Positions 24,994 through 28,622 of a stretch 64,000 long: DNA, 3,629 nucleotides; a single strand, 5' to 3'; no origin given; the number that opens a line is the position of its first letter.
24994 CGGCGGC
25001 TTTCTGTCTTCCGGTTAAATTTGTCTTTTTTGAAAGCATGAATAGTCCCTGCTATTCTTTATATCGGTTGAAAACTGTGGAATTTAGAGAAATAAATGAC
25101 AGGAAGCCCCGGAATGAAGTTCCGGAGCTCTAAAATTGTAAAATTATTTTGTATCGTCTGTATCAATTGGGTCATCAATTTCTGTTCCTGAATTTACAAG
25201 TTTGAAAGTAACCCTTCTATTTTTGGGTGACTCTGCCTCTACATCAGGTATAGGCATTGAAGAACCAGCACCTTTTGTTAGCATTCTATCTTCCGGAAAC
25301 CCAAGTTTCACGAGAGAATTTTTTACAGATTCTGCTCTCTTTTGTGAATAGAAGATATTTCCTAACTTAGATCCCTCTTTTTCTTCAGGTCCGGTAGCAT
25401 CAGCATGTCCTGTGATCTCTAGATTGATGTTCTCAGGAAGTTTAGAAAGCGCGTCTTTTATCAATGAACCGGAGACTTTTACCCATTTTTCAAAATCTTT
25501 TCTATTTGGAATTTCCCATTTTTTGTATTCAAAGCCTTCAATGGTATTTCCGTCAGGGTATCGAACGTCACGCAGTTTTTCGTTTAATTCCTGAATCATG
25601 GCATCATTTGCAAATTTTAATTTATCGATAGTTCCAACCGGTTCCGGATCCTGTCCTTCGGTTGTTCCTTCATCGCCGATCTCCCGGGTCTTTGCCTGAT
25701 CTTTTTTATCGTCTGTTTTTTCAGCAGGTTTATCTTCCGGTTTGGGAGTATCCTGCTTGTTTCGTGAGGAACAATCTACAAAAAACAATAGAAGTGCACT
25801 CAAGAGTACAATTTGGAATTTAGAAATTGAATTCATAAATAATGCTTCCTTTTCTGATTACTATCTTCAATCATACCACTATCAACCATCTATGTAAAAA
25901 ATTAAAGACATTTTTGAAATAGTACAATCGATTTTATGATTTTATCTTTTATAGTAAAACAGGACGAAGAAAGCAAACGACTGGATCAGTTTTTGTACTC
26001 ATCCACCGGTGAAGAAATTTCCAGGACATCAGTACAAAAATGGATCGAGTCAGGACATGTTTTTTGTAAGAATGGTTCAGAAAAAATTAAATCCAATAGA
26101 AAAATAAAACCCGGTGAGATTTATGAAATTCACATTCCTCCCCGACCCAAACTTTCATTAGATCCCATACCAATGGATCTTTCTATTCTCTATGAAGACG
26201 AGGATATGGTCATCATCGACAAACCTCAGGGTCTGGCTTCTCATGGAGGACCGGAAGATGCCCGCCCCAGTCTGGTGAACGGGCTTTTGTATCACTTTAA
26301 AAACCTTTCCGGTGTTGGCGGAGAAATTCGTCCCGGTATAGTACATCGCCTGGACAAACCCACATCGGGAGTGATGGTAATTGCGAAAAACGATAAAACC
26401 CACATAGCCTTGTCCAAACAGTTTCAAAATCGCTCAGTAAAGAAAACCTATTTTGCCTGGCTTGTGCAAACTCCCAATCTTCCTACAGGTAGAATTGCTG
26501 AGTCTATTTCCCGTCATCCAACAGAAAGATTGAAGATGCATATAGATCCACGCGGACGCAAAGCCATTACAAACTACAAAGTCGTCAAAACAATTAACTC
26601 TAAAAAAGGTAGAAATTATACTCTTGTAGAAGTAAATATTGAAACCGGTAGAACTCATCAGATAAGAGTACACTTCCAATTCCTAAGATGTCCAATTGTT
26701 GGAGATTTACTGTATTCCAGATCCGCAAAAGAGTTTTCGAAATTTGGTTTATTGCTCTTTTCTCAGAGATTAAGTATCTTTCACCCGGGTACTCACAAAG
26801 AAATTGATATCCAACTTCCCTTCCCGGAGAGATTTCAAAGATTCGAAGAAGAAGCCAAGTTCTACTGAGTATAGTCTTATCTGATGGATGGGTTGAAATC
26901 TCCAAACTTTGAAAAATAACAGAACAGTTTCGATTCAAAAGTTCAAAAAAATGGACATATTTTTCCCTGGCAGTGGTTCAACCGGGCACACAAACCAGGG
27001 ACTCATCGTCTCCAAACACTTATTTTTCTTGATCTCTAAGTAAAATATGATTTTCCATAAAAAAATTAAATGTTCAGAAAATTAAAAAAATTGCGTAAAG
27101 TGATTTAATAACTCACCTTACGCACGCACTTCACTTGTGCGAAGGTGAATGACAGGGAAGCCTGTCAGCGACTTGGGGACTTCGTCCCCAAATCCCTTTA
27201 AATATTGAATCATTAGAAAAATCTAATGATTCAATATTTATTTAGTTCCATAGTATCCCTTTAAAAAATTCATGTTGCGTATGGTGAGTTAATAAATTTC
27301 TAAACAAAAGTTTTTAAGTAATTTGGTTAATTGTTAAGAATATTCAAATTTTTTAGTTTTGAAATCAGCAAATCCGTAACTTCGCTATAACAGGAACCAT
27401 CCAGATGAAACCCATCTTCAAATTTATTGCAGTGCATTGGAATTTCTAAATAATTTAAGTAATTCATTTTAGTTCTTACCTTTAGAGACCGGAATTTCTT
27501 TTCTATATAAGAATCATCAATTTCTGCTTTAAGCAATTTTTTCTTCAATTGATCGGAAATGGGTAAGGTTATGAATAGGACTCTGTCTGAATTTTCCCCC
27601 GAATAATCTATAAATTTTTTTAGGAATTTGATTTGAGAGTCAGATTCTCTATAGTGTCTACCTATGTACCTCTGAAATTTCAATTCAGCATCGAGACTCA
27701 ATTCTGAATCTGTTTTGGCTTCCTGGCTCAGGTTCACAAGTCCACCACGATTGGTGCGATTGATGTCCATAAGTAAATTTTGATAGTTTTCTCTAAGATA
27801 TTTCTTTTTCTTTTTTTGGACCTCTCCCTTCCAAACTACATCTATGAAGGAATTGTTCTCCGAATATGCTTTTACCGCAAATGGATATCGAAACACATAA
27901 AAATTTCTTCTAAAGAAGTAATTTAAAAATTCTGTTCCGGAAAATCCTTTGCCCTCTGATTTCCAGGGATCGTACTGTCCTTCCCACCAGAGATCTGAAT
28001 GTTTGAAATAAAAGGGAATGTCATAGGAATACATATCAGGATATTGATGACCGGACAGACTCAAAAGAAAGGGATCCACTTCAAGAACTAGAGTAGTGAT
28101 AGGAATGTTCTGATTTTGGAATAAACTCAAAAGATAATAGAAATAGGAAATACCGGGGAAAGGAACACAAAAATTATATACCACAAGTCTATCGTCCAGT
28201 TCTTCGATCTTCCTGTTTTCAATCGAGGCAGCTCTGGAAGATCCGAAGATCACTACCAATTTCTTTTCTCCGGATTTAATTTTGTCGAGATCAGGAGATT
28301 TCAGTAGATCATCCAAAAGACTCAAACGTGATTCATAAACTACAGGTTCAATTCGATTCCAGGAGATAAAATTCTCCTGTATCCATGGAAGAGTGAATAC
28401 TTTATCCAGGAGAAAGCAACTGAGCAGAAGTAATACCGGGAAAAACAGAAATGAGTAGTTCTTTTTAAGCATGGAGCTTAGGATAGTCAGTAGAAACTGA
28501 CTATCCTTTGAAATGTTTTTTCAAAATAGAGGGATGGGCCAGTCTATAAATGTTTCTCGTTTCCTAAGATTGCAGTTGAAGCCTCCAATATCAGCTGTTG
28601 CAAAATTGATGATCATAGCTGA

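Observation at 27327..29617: Tandem array of three paralogous ~117-aa secreted lipoproteins in an operon with a DUF1574-like protein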

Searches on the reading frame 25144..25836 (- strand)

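Call 4: search_protein_families(library=pfam, proteins=[window:25144-25836:-], max_evalue=1)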
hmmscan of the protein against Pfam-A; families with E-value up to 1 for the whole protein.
window:25144-25836:- (230 aa): 2 families
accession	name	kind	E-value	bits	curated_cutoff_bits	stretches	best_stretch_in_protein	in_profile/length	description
PF00691.25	OmpA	-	5.2e-11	43.2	27.2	1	128-203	22-92/98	OmpA family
PF02950.22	Conotoxin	-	0.051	15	25.1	1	5-52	1-46/75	Conotoxin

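Call 5: search_protein_families(library=ncbifam, proteins=[window:25144-25836:-], max_evalue=1)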
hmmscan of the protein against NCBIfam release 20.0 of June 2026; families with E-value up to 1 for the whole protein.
window:25144-25836:- (230 aa): 30 families (the best 25 are shown)
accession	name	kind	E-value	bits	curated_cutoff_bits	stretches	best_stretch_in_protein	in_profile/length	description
NF047653.1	OMPLoa22Lepto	equivalog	5.1e-57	192.4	300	2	76-215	44-182/183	OmpA family outer membrane lipoprotein Loa22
NF053611.1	YiaD_Gzip_OmpA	equivalog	1.6e-11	44.3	175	1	135-212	132-205/206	YiaD family glycine zipper/OmpA-like lipoprotein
NF006285.1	PRK08457.1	equivalog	2.2e-11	44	250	1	32-214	61-231/253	flagellar motor protein MotB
NF045787.1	OmpABordt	equivalog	1.5e-10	41.1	200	1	114-215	90-191/194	outer membrane protein OmpA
NF053612.1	anchor_PA1041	equivalog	2e-09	37.8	250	1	130-212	157-234/236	PA1041 family peptidoglycan-binding anchor lipoprotein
NF053585.1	OMP_LP_YfiB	equivalog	1.3e-08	34.9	128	1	139-210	90-157/163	outer membrane lipoprotein YfiB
TIGR03350.1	type_VI_ompA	equivalog_domain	1e-07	31.9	139.8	1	136-210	60-134/137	type VI secretion system protein TssL, long form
TIGR03789.1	pdsO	hypoth_equivalog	2.8e-07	30.5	152.2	1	136-212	170-242/243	sortase-associated OmpA-like protein PdsO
TIGR02802.1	Pal_lipo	equivalog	4e-07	30.1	125.35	1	135-212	30-103/104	peptidoglycan-associated lipoprotein Pal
NF053607.1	CHU_0125_OmpA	equivalog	6.1e-07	28.3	620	1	136-215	562-638/639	CHU_0125 family OmpA-like outer membrane integrity protein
NF033763.1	exchanger_TraB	exception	8.6e-07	27.3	700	1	130-219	418-503/522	outer membrane exchange protein TraB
NF053613.1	OMP_toxin_LptF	equivalog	8.9e-07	28.8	400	1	140-215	176-247/256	lipotoxin F family OmpA-related lipoprotein LptF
NF007804.1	PRK10510.1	equivalog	9.7e-07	28.4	307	1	138-213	145-216/219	OmpA family lipoprotein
NF052230.1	T9SS_PorE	exception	4.8e-06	25.1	600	1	136-195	546-599/648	PorE family type IX secretion system protein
NF006548.1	PRK09041.1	equivalog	1.8e-05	24.1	277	1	125-217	187-277/287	flagellar motor protein MotB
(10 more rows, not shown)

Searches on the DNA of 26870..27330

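Call 78: search_rna_families(source=window, start=26870, end=27330, threshold=evalue, max_evalue=1)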
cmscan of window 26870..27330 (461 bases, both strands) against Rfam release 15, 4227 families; matches with E-value up to 1: 3.
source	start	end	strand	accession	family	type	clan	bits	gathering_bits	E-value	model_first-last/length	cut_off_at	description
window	27088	27302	-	RF02546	LSU_trypano_mito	Gene; rRNA;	CL00112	26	60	0.00082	126-561/561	no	Trypanosomatid mitochondrial large subunit ribosomal RNA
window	27198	27240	+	RF04157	MIR9486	Gene; miRNA;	-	20.6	100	0.12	1-119/119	no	MIR9486 microRNA precursor family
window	27200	27240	-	RF04157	MIR9486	Gene; miRNA;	-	19.3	100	0.26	1-119/119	no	MIR9486 microRNA precursor family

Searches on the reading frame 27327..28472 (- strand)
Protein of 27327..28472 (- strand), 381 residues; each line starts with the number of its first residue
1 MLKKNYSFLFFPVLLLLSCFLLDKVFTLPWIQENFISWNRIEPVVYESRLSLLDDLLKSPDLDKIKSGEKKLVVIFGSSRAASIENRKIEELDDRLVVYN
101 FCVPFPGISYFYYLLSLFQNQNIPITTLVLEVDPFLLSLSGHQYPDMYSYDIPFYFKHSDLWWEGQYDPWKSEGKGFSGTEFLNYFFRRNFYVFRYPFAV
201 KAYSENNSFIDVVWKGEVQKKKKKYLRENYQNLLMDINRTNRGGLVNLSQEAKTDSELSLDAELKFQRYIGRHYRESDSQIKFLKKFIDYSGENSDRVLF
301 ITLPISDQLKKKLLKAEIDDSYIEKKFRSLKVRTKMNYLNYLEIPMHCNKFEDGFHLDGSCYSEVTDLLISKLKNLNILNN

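Call 4: search_protein_families(library=pfam, proteins=[window:27327-28472:-], max_evalue=1)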
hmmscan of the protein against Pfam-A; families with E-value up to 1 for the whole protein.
window:27327-28472:- (381 aa): 2 families
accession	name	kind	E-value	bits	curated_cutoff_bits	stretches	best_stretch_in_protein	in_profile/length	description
PF07611.17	DUF1574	-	8.7e-43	147.4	29.1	1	7-373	5-342/342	Protein of unknown function (DUF1574)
PF20464.3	MmeI_N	-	0.016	16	27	1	170-234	11-82/181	MmeI, N-terminal domain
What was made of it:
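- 27327..28472 (-): DUF1574 (PF07611) protein, 381 aa, SGNH-hydrolase clan. It has an N-terminal hydrophobic anchor or signal (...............), a GSSR motif (block I-like Ser) and FEDGFHL (block V-like DxxH). Pfam 147 bits (call 4).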

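Call 5: search_protein_families(library=ncbifam, proteins=[window:27327-28472:-], max_evalue=1)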
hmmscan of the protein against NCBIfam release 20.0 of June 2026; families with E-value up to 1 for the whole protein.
window:27327-28472:- (381 aa): 0 families

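Call 41: find_homologous_proteins(query=window:27330-28472:-, max_evalue=0.00001)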
Query window:27330-28472:- (381 aa): 1 proteins with E <= 0.00001 among 3323 candidates.
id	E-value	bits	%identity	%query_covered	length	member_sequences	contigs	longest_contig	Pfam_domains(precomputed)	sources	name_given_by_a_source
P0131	1.0e-252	856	99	100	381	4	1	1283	PF07611.18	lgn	-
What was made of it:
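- Tried and rejected: The DUF1574 homolog search returned only the protein itself (call 41).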

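Call 44: search_solved_structures(query=window:27330-28472:-, max_evalue=10)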
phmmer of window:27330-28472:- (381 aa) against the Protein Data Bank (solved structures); distinct sequences matched with E-value up to 10: 4.
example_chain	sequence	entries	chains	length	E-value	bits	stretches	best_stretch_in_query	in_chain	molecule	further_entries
1jad_A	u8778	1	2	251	0.2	14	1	262-337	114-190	phospholipase C beta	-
3uw5_A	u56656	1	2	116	0.79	12.1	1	123-183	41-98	Baculoviral IAP repeat-containing protein 7, Baculoviral IAP repeat-containing protein 4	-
2i3h_A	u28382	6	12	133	1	11.7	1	105-183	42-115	Baculoviral IAP repeat-containing protein 7 | Baculoviral IAP repeat-containing 7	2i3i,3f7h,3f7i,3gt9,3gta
1tw6_A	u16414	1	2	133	1.1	11.7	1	105-183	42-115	Baculoviral IAP repeat-containing protein 7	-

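Call 50: search_solved_structures(query=A4, max_evalue=10)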
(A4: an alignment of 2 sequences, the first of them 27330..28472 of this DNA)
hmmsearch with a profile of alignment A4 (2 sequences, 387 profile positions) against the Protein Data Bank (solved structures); distinct sequences matched with E-value up to 10: 0.
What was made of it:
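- On DUF1574 (PF07611), SGNH clan CL0264: There were no PDB sequence hits (calls 44, 50).
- Tried and rejected: PDB searches returned nothing (calls 44, 50).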

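Call 68: find_related_loci(query=A4, collection=metagenome_contigs, flank=3500)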
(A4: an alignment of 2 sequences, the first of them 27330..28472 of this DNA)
Query A4 (381 aa) in metagenome_contigs; peptide patterns used: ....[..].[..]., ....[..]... (x = any residue, [..] = any of these).
125 stretches matched a pattern, but none encodes a relative of the query by tblastn (E <= 1e-3).
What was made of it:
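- Closest known: DUF1574. Different: The word-indexed search found only itself (call 41) and a metagenome scan found nothing (call 68).
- Tried and rejected: A metagenome scan with the two-sequence DUF1574 alignment returned nothing (call 68).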

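Call 90: predict_structure(protein=window:27330-28472:-)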
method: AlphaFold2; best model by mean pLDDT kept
length: 381 residues; sequences in the alignment: 1
mean_pLDDT: 44.2   pTM: 0.33
mean pLDDT of the five models: 44.2, 43.9, 43.0, 42.9, 38.8
residues with pLDDT >= 90: 0; 70-90: 30; 50-70: 72; < 50: 279
segments of 3 or more residues with pLDDT < 50: 27-47, 79-84, 132-309, 315-381
pLDDT, mean of each block of 10 residues (from residue 1): 59 78 55 38 46 72 79 58 49 58 54 61 60 42 36 36 34 33 31 26 27 31 37 40 37 38 38 35 39 36 43 47 37 35 40 32 43 42 36
secondary structure, 60 per line:
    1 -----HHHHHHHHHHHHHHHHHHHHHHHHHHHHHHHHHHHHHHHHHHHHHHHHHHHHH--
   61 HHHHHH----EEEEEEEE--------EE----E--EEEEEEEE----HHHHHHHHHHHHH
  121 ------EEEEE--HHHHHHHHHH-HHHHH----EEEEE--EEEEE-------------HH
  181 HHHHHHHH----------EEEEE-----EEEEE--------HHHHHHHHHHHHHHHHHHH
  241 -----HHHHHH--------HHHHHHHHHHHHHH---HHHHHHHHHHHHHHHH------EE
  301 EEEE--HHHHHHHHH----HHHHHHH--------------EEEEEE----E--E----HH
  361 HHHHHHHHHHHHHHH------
elements in order: H6-58 H61-66 E71-78 E96-103 H108-120 E127-131 H134-143 H145-149 E154-158 E161-165 H179-188 E199-203 E209-213 H222-240 H246-251 H260-273 H277-292 E299-304 H307-315 H320-326 E341-346 H359-375
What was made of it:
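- On DUF1574 (PF07611), SGNH clan CL0264: The single-sequence AF2 model has pLDDT 44 and is unusable (call 90).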

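Call 91: search_protein_families(library=padloc, proteins=[window:27330-28472:-], max_evalue=0.01)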
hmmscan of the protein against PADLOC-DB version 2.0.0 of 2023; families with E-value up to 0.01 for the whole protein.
window:27330-28472:- (381 aa): 0 families
